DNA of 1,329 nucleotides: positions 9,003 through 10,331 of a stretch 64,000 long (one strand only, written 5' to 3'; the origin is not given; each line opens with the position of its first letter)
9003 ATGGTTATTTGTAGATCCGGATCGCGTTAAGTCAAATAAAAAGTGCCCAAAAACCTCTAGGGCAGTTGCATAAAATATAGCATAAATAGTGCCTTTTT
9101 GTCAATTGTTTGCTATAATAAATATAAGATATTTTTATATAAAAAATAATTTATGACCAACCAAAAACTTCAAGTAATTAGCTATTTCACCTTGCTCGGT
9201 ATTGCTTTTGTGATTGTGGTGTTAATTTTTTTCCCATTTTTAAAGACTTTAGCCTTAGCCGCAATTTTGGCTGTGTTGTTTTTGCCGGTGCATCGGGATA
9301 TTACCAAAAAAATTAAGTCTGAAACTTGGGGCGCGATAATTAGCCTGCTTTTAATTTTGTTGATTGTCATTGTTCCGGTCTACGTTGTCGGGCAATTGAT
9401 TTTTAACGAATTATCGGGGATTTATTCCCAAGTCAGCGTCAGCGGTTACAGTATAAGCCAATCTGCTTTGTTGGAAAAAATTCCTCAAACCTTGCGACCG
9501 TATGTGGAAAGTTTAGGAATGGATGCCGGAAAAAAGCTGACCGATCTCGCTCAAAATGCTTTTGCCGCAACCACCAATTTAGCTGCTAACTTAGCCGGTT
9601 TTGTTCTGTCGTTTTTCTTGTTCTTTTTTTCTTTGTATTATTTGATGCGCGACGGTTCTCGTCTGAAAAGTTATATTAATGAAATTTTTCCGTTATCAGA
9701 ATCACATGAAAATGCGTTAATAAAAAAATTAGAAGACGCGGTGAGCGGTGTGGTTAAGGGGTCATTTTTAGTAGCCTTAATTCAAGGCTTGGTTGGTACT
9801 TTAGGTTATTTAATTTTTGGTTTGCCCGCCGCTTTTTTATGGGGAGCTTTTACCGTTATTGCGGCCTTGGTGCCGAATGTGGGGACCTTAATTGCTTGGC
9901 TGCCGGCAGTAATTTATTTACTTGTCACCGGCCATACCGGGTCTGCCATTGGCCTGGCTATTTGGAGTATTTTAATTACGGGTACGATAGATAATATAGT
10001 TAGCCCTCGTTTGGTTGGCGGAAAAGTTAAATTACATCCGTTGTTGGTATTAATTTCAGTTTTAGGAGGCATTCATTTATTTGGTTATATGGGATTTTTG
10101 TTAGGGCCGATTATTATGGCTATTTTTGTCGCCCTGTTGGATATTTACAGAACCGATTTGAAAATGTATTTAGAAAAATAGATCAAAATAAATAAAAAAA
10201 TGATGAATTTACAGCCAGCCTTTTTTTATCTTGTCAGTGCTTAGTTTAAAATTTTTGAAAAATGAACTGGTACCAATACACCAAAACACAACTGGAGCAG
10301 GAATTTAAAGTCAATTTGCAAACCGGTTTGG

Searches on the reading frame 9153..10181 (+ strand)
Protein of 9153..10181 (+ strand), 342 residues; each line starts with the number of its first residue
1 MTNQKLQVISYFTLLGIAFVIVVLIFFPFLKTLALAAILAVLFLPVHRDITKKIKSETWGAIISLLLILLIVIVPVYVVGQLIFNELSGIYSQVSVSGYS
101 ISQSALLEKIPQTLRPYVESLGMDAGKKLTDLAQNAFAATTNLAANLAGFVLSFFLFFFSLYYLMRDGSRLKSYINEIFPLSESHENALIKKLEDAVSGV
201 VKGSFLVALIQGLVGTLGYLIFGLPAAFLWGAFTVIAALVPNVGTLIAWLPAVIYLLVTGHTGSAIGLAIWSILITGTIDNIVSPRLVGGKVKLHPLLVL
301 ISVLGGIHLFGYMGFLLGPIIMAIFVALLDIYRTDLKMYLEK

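Call 70: search_protein_families(library=pfam, proteins=[window:9153-10181:+], max_evalue=0.00001)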
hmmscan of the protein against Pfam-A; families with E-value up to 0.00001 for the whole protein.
window:9153-10181:+ (342 aa): 1 family
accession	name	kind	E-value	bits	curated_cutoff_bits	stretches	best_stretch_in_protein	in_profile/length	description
PF01594.21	AI-2E_transport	-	7.4e-59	200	34.3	1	17-332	8-326/327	AI-2E family transporter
